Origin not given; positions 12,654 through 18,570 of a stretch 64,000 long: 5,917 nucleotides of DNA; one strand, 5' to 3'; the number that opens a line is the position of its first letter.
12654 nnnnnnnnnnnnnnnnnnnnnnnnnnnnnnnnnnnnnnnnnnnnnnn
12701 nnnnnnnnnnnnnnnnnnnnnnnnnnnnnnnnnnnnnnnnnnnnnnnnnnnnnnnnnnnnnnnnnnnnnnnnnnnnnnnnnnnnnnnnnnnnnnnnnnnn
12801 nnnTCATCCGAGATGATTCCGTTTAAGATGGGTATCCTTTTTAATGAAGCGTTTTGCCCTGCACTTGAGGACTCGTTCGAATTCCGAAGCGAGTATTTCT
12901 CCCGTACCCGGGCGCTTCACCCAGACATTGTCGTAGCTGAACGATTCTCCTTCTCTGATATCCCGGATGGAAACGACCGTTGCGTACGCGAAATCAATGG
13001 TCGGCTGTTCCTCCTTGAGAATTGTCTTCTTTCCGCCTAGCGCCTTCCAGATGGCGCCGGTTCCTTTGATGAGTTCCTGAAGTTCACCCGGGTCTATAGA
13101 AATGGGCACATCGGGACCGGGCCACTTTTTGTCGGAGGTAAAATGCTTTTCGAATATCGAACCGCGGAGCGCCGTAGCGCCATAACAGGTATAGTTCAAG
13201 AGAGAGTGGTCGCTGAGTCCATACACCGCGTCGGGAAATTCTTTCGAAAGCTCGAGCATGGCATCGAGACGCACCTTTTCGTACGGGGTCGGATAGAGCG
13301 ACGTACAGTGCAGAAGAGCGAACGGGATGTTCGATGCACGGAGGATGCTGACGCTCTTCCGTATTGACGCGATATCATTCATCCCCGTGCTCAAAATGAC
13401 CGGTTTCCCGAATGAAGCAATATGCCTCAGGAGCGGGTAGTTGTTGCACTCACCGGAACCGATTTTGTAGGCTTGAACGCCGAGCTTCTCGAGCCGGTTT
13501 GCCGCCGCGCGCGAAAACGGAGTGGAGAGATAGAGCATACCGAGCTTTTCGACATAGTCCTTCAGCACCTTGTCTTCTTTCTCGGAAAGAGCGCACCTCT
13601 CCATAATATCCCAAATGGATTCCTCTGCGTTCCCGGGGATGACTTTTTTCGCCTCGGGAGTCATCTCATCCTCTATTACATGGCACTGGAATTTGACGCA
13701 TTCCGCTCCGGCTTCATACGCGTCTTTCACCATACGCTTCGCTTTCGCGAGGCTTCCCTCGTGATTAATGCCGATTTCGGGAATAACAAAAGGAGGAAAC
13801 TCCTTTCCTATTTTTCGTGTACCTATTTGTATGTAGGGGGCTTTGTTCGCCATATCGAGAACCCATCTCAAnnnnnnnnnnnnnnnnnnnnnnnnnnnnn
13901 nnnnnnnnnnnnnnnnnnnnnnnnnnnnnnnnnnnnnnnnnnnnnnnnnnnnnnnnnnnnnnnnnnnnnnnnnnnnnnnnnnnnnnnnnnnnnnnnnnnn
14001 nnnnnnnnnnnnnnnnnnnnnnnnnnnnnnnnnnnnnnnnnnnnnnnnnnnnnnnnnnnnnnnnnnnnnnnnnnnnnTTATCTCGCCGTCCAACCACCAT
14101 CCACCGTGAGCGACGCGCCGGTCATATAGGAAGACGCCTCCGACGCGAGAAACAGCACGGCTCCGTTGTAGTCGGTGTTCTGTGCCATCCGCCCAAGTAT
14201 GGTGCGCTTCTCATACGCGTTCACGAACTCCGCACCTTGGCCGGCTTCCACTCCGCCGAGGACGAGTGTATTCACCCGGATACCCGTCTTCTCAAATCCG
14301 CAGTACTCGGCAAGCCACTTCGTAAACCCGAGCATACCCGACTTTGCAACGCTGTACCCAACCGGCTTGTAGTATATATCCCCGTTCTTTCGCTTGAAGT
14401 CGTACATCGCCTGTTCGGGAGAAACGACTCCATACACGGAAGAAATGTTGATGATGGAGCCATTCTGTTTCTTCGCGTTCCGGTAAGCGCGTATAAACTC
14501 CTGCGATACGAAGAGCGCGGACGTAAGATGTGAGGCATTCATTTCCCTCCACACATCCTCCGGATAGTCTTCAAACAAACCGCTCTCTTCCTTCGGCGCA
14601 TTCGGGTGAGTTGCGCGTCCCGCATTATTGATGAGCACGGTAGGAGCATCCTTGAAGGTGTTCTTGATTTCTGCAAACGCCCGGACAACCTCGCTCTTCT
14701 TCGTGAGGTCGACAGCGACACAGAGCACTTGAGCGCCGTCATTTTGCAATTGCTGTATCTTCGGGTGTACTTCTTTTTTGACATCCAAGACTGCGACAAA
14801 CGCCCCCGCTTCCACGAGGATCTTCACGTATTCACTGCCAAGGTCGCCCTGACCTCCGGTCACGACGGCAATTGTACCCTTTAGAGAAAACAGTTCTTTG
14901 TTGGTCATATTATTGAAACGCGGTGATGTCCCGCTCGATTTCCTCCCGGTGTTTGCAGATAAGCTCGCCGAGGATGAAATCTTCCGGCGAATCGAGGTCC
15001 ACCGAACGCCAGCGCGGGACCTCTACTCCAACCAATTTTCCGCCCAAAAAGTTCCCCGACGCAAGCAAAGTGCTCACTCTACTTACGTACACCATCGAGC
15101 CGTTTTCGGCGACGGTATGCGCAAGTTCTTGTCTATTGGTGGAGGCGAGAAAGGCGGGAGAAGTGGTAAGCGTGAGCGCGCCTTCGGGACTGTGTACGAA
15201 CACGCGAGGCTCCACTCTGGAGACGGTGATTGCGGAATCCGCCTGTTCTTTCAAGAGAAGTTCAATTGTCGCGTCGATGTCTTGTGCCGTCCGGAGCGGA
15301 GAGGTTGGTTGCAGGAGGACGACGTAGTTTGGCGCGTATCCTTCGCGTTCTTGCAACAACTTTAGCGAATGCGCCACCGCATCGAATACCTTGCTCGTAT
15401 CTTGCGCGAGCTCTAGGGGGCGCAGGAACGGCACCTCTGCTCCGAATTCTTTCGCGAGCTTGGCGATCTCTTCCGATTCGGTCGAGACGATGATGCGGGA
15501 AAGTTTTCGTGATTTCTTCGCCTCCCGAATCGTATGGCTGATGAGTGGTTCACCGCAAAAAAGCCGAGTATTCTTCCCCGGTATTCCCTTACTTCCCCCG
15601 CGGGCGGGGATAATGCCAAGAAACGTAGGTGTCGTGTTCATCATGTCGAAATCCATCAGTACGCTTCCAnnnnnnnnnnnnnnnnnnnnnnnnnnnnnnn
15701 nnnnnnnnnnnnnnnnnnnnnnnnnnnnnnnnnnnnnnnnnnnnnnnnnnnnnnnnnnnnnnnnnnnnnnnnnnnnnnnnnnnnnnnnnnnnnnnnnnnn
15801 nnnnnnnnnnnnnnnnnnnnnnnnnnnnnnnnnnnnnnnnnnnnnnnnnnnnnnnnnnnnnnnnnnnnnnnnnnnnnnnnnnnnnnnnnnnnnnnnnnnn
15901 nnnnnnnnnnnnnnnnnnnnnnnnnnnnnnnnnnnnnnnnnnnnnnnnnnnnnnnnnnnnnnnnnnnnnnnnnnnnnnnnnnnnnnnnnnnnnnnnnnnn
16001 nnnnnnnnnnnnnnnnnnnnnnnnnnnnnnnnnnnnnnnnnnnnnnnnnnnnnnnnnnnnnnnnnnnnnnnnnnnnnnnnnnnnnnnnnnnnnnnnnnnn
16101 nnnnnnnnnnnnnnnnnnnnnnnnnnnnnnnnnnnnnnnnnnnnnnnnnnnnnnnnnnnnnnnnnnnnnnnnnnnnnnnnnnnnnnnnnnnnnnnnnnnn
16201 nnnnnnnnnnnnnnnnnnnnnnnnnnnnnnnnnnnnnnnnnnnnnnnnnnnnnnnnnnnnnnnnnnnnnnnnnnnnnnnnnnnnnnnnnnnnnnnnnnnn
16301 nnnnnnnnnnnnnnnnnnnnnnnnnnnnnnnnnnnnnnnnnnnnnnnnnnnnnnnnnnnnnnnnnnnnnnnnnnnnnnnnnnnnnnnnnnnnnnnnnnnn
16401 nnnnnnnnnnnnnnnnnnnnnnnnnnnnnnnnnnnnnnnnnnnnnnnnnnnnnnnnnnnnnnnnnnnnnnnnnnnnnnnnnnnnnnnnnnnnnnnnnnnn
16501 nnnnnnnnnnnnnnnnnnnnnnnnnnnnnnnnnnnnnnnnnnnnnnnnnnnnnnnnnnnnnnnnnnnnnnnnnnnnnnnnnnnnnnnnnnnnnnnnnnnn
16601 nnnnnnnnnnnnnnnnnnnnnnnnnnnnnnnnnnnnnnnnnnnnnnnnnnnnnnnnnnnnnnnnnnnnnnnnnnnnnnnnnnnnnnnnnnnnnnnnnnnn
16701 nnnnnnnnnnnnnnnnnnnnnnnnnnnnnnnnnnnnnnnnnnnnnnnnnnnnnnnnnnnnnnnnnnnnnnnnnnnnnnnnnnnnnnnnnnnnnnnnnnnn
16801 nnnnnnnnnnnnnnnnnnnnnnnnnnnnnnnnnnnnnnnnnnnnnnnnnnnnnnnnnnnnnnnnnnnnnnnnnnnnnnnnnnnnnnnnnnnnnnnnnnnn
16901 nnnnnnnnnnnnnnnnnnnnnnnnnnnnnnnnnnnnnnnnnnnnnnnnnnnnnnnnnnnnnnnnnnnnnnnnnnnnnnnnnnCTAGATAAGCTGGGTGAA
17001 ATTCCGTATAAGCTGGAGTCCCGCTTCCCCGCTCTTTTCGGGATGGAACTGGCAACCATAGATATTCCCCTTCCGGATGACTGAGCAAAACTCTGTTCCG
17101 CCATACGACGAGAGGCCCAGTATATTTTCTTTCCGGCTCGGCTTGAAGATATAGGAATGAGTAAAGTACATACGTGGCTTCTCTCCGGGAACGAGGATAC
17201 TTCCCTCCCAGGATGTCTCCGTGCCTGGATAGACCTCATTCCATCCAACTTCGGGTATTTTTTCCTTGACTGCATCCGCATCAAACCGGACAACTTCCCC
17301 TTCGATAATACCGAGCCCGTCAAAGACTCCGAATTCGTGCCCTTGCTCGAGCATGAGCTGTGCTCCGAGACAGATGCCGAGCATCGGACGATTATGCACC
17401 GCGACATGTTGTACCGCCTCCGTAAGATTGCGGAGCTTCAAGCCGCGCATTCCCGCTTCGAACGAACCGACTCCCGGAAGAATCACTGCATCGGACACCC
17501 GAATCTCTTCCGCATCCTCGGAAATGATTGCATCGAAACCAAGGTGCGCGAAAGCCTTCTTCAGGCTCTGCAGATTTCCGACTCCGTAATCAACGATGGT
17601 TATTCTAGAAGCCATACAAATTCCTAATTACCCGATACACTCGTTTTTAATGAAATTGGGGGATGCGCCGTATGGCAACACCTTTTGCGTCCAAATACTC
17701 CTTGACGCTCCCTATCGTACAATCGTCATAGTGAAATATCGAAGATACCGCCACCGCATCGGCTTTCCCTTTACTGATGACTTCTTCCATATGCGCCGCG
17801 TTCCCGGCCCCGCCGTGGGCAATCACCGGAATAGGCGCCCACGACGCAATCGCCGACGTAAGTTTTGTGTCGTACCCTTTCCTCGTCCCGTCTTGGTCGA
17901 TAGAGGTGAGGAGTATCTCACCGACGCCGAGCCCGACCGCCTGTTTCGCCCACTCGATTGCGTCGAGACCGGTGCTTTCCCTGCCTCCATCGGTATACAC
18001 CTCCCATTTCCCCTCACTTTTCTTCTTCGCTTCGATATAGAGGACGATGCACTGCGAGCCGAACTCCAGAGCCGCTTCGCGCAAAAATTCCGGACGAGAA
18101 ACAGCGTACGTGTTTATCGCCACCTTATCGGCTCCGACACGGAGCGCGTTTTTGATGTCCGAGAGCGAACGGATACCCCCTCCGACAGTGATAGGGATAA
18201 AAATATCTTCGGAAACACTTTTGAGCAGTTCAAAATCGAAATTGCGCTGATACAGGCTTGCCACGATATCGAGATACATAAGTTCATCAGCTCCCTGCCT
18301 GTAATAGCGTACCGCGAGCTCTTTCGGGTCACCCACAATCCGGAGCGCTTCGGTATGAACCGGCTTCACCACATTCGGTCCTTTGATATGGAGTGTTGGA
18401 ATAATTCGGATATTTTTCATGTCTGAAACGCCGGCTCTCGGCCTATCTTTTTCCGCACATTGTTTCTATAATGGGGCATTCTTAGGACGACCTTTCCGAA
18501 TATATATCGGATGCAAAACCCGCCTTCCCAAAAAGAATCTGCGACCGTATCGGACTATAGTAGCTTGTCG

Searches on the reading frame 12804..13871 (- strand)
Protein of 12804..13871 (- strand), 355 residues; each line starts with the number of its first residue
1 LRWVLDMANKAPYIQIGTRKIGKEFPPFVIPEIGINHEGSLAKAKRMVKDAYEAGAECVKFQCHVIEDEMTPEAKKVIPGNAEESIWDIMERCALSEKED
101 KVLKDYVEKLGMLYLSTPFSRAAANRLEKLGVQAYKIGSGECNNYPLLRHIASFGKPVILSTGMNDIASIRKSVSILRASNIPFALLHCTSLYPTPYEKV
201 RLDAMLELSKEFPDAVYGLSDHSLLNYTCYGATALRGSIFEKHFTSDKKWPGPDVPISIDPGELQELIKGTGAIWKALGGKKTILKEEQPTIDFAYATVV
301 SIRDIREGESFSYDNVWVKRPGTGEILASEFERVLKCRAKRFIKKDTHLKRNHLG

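Call 13: search_protein_families(library=pfam, proteins=[window:12804-13871:-], max_evalue=0.001)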
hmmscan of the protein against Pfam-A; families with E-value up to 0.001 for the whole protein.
window:12804-13871:- (355 aa): 1 family
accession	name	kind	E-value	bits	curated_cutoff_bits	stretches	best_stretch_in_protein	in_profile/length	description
PF03102.20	NeuB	-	9.4e-72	241.8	22.1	1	47-282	1-240/241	NeuB family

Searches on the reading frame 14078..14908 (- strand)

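Call 7: search_protein_families(library=pfam, proteins=[window:14078-14908:-], max_evalue=0.001)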
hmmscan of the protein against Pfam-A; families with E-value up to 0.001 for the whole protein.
window:14078-14908:- (276 aa): 5 families
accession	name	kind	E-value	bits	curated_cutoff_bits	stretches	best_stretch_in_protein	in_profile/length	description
PF13561.12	adh_short_C2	-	2.3e-34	119.4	27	1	24-274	9-236/236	Enoyl-(Acyl carrier protein) reductase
PF00106.31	adh_short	-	1.9e-29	103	26.6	1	13-169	2-149/195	short chain dehydrogenase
PF08659.16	KR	-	6.2e-09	36.5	22.6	1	14-87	3-81/180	KR domain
PF01073.25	3Beta_HSD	-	5.4e-05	22.8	22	1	15-84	1-70/280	3-beta hydroxysteroid dehydrogenase/isomerase family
PF01370.27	Epimerase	-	0.00012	22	20.9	1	15-142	2-104/240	NAD dependent epimerase/dehydratase family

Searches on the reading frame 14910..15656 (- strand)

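Call 7: search_protein_families(library=pfam, proteins=[window:14910-15656:-], max_evalue=0.001)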
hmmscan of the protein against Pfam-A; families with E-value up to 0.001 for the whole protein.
window:14910-15656:- (248 aa): 2 families
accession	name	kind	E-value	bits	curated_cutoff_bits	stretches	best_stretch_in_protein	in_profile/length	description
PF02348.25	CTP_transf_3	-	6.3e-26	92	22.6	1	14-163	2-144/217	Cytidylyltransferase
PF01128.25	IspD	-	0.00039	20.7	27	1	16-147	5-129/221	2-C-methyl-D-erythritol 4-phosphate cytidylyltransferase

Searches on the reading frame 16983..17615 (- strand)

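Call 7: search_protein_families(library=pfam, proteins=[window:16983-17615:-], max_evalue=0.001)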
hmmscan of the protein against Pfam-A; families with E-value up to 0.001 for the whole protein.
window:16983-17615:- (210 aa): 4 families
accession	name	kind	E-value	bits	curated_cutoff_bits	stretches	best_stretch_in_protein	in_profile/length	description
PF00117.34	GATase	-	7.8e-22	78.3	22.8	1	7-206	2-186/190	Glutamine amidotransferase class-I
PF07685.20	GATase_3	-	2.5e-05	24.4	27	1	14-109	15-116/196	CobB/CobQ-like glutamine amidotransferase domain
PF07722.19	Peptidase_C26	-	0.00049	20.4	20.5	0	69-88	99-118/219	Peptidase C26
PF01174.25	SNO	-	0.00061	20.2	27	0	20-105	13-97/188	SNO glutamine amidotransferase family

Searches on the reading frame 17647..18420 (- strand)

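Call 7: search_protein_families(library=pfam, proteins=[window:17647-18420:-], max_evalue=0.001)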
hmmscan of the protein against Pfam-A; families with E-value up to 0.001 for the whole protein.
window:17647-18420:- (257 aa): 6 families
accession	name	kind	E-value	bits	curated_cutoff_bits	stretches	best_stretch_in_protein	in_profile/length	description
PF00977.27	His_biosynth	-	1.1e-67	228.2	23.6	1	5-233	1-226/228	Histidine biosynthesis protein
PF03060.21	NMO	-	1.2e-06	28.6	28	0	63-104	182-223/331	Nitronate monooxygenase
PF02581.23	TMP-TENI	-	2e-06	27.7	27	0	163-227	118-178/180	Thiamine monophosphate synthase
PF05690.20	ThiG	-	6.1e-06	26.2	23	0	64-108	165-208/247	Thiazole biosynthesis protein ThiG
PF01207.24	Dus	-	5.4e-05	22.9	20.4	0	57-121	166-233/311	Dihydrouridine synthase (Dus)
PF00478.31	IMPDH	-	0.00036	20.1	25.6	0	70-102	203-235/345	IMP dehydrogenase / GMP reductase domain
